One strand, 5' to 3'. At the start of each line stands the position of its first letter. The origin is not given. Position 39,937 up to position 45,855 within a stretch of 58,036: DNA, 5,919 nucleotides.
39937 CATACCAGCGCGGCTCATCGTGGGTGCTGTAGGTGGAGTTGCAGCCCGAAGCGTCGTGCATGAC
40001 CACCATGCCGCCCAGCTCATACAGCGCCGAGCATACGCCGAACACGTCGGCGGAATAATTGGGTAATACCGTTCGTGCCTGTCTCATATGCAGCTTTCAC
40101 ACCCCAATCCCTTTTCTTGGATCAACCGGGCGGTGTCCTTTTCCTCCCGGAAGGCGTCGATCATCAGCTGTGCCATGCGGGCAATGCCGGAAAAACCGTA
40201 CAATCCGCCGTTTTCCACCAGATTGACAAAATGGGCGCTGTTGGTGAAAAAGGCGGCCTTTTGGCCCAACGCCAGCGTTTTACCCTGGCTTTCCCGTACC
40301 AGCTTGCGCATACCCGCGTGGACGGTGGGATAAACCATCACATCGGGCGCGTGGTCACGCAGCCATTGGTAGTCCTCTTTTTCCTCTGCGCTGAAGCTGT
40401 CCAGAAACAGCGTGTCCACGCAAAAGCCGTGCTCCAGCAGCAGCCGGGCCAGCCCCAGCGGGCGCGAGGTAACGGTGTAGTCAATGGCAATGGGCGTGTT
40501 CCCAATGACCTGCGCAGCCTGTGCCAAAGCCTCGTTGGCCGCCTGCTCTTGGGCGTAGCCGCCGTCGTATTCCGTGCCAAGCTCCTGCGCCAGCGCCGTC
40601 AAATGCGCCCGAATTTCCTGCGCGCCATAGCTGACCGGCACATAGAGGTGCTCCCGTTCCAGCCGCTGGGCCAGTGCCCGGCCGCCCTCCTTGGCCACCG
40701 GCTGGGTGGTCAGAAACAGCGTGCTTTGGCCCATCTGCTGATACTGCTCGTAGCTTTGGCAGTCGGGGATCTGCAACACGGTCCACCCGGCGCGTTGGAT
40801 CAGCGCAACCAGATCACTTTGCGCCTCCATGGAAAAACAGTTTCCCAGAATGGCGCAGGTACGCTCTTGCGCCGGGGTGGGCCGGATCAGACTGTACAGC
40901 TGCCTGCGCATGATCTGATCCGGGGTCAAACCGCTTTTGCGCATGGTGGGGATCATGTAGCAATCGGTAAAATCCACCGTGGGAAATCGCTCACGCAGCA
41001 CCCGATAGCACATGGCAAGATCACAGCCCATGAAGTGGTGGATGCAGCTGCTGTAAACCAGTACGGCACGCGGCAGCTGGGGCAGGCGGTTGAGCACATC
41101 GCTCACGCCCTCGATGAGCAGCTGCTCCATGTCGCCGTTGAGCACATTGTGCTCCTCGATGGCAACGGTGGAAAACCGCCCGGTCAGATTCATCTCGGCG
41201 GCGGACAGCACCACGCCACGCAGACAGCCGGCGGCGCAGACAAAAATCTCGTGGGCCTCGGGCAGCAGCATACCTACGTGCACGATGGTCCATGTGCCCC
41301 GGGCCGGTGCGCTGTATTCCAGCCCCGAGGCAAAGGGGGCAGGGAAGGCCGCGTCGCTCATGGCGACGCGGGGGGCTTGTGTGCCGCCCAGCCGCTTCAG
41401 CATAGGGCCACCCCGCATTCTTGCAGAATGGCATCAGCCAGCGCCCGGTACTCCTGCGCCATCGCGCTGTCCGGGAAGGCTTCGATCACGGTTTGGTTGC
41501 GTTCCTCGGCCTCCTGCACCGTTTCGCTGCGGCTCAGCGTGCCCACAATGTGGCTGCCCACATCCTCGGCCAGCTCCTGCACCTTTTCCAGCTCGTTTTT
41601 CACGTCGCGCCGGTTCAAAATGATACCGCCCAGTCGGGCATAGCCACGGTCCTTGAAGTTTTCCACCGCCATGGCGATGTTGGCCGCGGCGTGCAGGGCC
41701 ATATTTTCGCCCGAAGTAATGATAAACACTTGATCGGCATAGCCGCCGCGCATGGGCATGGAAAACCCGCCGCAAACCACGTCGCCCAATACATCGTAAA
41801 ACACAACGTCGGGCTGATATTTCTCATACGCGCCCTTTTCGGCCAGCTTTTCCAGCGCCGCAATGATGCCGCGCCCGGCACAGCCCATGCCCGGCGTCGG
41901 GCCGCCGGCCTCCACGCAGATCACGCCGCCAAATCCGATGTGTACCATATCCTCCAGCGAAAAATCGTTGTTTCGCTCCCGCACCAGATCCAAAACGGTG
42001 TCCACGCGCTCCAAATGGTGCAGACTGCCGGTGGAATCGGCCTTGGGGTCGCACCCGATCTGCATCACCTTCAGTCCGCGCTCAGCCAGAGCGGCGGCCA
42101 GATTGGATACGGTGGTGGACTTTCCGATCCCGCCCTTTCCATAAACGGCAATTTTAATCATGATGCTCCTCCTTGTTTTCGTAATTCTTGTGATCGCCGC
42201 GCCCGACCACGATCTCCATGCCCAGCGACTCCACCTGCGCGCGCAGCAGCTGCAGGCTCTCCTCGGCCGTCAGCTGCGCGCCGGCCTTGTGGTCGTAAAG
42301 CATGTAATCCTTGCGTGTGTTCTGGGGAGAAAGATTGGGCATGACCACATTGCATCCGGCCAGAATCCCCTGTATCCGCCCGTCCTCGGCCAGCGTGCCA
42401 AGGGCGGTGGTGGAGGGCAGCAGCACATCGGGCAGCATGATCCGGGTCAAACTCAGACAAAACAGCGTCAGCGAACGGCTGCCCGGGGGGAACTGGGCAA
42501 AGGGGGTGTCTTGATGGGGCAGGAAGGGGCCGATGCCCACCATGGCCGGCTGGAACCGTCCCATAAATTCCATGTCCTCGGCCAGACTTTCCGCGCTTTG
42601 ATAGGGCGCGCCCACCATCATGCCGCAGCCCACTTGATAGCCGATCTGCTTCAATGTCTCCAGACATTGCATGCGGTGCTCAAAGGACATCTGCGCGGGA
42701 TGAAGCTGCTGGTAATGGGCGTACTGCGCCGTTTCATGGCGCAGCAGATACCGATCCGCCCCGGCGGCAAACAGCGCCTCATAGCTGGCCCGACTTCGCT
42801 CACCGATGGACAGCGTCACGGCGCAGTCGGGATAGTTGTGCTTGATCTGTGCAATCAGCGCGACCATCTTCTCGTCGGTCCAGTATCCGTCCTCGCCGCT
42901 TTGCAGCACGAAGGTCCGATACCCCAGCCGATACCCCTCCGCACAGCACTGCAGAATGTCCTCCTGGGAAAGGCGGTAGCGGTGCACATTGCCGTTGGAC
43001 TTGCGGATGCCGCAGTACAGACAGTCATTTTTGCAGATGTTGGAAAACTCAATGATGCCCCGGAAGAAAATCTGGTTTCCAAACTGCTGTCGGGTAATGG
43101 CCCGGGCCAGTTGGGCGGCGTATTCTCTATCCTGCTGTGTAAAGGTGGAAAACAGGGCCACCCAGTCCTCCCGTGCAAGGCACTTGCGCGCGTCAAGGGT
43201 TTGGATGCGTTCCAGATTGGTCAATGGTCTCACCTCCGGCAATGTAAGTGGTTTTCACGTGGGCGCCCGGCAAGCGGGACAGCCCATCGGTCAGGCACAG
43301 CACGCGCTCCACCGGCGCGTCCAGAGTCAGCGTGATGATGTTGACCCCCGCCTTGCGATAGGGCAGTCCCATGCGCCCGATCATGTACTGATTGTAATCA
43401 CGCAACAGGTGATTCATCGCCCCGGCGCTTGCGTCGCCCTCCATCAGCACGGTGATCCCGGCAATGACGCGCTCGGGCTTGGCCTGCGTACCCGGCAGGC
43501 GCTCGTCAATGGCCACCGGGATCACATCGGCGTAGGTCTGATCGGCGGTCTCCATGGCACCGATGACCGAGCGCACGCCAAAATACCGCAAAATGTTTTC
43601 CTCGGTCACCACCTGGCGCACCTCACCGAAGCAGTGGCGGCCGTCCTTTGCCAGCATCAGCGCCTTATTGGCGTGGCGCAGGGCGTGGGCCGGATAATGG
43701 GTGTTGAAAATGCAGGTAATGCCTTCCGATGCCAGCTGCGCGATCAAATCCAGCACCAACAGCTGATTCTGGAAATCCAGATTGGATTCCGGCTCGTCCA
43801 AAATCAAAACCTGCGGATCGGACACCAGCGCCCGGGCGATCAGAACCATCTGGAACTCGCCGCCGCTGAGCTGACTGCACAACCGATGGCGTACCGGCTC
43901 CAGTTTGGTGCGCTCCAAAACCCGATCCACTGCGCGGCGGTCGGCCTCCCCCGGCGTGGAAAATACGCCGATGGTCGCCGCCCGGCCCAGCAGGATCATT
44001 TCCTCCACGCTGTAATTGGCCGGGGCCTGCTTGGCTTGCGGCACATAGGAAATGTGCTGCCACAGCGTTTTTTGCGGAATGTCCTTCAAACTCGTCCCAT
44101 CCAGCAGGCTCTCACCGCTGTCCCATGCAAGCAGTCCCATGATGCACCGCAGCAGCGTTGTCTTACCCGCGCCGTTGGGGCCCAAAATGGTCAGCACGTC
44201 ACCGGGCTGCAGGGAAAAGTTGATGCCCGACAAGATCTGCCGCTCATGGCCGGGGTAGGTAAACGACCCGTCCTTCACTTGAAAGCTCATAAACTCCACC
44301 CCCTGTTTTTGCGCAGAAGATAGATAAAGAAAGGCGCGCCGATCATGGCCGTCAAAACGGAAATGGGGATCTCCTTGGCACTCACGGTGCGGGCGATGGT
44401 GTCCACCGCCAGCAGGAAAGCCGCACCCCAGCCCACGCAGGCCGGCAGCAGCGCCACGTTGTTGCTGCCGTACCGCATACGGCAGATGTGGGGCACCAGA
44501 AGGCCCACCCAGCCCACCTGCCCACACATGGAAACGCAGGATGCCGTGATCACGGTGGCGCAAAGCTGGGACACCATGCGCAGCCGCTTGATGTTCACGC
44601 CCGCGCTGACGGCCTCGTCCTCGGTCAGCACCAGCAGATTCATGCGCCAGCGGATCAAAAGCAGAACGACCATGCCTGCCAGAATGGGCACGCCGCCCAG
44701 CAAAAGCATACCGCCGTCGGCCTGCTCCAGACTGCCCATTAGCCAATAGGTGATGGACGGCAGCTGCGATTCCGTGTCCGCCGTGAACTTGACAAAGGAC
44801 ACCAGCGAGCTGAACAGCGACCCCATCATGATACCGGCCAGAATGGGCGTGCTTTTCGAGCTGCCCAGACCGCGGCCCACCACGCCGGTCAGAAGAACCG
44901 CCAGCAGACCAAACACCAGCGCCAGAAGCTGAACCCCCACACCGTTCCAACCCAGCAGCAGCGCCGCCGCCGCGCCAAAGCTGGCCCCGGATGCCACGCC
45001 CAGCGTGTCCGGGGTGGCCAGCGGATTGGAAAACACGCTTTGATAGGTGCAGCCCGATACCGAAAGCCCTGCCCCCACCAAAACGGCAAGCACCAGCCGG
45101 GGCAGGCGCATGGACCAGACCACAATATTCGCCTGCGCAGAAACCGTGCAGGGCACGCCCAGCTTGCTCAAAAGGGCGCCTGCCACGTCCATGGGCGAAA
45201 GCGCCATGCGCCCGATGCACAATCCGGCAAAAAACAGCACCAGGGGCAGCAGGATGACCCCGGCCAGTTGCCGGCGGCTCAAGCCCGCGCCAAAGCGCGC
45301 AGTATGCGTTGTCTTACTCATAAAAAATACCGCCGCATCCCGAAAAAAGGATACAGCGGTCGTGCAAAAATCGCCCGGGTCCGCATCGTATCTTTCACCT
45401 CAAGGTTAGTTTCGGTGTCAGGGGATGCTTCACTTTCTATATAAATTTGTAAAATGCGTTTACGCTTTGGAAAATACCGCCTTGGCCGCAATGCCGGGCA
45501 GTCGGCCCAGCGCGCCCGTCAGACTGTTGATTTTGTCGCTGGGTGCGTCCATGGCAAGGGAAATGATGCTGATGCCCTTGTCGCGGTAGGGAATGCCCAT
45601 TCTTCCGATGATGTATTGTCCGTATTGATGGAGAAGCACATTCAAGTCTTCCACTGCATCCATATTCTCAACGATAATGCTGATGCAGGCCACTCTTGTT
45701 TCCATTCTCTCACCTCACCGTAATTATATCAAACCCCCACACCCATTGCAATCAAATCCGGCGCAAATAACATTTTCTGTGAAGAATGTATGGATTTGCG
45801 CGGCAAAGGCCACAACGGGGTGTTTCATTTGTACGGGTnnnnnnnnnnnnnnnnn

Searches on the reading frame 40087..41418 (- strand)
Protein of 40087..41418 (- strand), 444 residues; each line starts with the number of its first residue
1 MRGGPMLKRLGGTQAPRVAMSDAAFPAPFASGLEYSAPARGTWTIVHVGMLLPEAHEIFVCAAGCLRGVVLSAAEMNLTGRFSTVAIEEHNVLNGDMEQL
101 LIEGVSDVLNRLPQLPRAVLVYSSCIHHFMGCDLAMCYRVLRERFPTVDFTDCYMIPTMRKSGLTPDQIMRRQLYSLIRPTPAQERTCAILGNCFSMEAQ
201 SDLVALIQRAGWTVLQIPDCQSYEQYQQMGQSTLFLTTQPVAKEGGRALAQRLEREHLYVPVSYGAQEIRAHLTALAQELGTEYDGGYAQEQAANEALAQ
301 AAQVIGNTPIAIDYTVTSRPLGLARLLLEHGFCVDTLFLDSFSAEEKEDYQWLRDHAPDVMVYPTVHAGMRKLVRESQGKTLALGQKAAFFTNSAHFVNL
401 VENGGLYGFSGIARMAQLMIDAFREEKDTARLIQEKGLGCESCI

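Call 34: search_protein_families(library=pfam, proteins=[window:40087-41418:-], max_evalue=0.0001)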
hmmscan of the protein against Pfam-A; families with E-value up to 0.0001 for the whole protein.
window:40087-41418:- (444 aa): 1 family
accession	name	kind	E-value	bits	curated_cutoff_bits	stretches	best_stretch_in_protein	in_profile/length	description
PF00148.24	Oxidored_nitro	-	6.9e-18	65.1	28.6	1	55-417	16-392/399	Nitrogenase component 1 type Oxidoreductase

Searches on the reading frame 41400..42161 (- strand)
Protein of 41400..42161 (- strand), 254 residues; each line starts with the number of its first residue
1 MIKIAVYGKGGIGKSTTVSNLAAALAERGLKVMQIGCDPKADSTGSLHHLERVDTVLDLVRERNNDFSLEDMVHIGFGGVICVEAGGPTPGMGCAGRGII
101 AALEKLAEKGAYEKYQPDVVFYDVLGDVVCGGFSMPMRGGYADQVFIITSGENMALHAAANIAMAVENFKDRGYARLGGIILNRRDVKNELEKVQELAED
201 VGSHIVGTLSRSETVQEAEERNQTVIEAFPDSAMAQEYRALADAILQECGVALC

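Call 34: search_protein_families(library=pfam, proteins=[window:41400-42161:-], max_evalue=0.0001)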
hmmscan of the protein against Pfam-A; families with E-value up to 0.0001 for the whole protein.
window:41400-42161:- (254 aa): 6 families
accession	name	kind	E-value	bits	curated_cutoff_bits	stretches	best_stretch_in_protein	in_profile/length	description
PF00142.24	Fer4_NifH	-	1.3e-92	310.5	25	1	3-248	2-247/271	4Fe-4S iron sulfur cluster binding proteins, NifH/frxC family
PF01656.29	CbiA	-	9.9e-17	61.5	25.4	1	5-225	3-125/125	CobQ/CobB/MinD/ParA nucleotide binding domain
PF13614.12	AAA_31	-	4.5e-11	43.4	27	1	6-60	6-63/177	AAA domain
PF10609.15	ParA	-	5.4e-09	36.3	27.1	1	7-38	10-41/246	NUBPL iron-transfer P-loop NTPase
PF03308.22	MeaB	-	1.2e-05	24.9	23.1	1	3-45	35-77/273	Methylmalonyl Co-A mutase-associated GTPase MeaB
PF02374.21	ArsA_ATPase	-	1.8e-05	24.5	24.3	1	4-40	4-40/305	Anion-transporting ATPase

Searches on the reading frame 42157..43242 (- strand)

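Call 34: search_protein_families(library=pfam, proteins=[window:42157-43242:-], max_evalue=0.0001)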
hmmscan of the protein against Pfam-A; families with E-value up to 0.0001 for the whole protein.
window:42157-43242:- (362 aa): 1 family
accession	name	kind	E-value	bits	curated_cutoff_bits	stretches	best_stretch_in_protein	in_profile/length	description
PF04055.27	Radical_SAM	-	2.7e-17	63.9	29.5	1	64-226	1-165/166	Radical SAM superfamily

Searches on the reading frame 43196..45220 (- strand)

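Call 34: search_protein_families(library=pfam, proteins=[window:43196-45220:-], max_evalue=0.0001)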
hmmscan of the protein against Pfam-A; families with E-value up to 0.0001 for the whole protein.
window:43196-45220:- (675 aa): 5 families
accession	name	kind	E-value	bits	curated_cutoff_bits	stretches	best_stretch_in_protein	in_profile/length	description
PF00005.33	ABC_tran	-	6.5e-33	114.7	25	1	330-477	1-135/137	ABC transporter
PF21699.3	TM1266-like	-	3e-14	53.1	27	1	587-657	3-74/74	Iron-only hydrogenase system regulator, putative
PF13304.12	AAA_21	-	1e-11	45.9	27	1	460-508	247-298/304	AAA domain, putative AbiEii toxin, Type IV TA system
PF13476.12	AAA_23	-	3.9e-05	24.8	27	1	334-370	16-49/201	AAA domain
PF02463.25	SMC_N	-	4e-05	23.6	40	0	342-499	26-189/220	RecF/RecN/SMC N terminal domain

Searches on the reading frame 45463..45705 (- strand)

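Call 34: search_protein_families(library=pfam, proteins=[window:45463-45705:-], max_evalue=0.0001)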
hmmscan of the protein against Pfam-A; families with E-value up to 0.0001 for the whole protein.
window:45463-45705:- (81 aa): 1 family
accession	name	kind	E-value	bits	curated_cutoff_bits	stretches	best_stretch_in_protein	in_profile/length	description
PF21699.3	TM1266-like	-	4.8e-30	103.8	27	1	4-76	1-74/74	Iron-only hydrogenase system regulator, putative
